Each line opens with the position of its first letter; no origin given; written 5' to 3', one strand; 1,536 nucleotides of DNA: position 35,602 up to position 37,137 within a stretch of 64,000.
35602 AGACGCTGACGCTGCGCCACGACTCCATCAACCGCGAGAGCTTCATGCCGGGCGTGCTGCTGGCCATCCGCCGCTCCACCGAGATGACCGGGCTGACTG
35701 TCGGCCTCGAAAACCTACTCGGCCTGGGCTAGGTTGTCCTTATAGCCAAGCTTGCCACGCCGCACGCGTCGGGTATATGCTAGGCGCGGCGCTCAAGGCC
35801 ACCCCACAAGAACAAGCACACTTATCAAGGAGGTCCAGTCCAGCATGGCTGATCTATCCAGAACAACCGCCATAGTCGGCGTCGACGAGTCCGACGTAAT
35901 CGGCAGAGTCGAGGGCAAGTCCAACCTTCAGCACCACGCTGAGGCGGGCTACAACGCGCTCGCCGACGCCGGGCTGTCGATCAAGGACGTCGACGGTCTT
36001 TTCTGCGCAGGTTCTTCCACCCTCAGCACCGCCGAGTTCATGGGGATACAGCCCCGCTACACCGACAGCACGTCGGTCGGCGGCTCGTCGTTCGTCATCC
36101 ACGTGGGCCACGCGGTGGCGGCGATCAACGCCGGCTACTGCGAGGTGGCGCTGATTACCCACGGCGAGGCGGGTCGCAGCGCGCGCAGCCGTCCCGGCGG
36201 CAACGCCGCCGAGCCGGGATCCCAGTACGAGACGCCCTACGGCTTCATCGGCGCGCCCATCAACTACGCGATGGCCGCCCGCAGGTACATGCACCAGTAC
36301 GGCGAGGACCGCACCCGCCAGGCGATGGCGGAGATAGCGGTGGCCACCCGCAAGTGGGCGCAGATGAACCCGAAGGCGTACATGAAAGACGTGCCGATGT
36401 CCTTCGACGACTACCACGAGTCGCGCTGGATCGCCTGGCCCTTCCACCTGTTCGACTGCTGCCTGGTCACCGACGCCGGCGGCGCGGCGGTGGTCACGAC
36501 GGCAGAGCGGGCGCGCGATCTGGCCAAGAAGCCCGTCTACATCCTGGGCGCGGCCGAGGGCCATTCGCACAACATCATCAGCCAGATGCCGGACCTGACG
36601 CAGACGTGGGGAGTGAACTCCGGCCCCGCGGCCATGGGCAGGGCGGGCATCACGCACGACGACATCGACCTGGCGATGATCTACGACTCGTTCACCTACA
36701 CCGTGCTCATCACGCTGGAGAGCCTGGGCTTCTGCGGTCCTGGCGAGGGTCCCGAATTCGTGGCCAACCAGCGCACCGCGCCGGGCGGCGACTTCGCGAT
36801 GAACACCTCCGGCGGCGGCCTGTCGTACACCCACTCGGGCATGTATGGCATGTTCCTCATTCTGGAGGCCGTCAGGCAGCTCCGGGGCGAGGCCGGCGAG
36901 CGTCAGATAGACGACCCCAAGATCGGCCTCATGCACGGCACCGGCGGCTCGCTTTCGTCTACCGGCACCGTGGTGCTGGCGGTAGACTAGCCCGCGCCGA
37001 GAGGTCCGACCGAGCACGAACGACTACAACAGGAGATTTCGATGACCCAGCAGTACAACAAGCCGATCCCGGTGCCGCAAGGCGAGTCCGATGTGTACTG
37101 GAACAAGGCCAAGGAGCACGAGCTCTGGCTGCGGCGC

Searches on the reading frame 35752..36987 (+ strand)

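Call 49: search_protein_families(library=ncbifam, proteins=[window:35752-36987:+], max_evalue=0.00001)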
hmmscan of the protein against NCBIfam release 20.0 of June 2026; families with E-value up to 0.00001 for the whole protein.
window:35752-36987:+ (412 aa): 23 families
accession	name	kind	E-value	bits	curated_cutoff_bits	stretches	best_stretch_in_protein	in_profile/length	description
NF004811.0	PRK06158.1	subfamily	6.5e-136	453.3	421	1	37-410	8-379/384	acetyl-CoA acetyltransferase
NF006010.0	PRK08142.1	subfamily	2.3e-94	316.3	462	1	39-404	7-377/388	thiolase domain-containing protein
NF005892.0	PRK07855.1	subfamily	1.2e-76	258.1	469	1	33-409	2-387/390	lipid-transfer protein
NF004720.0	PRK06064.1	subfamily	1.7e-53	181.8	420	1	37-402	2-378/389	thiolase domain-containing protein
NF053570.1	AcCoTHIOL_METTL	equivalog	5e-46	157.3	600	1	37-404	2-376/385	acetyl-CoA acetyltransferase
NF004810.0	PRK06157.1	equivalog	3.6e-44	151.5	403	1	35-402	5-386/400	acetyl-CoA acetyltransferase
NF009228.0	PRK12578.1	subfamily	7.3e-40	136.8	485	1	37-400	3-376/387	thiolase domain-containing protein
NF006102.0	PRK08256.1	subfamily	3.1e-36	125.3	436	1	54-398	20-380/394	lipid-transfer protein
NF053628.1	BnzsclthlBbsBGT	equivalog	4.3e-36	124.5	750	1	115-405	88-376/389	benzoylsuccinyl-CoA thiolase subunit BbsB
NF004715.0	PRK06059.1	equivalog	4.9e-34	118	424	1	62-405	27-392/399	lipid-transfer protein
NF006180.0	PRK08313.1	subfamily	1.8e-32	112.6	514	1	37-401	4-374/389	thiolase domain-containing protein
NF005704.0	PRK07516.1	subfamily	2.4e-31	109.1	412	1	39-400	4-376/389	thiolase domain-containing protein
NF004982.0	PRK06365.1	equivalog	1.3e-26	93.7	695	2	95-268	83-254/430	thiolase domain-containing protein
NF004721.0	PRK06065.1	equivalog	8.2e-24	84.2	455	1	62-409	34-390/393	thiolase domain-containing protein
NF004936.0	PRK06289.1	equivalog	4e-22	78.5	375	1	116-409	95-401/405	acetyl-CoA acetyltransferase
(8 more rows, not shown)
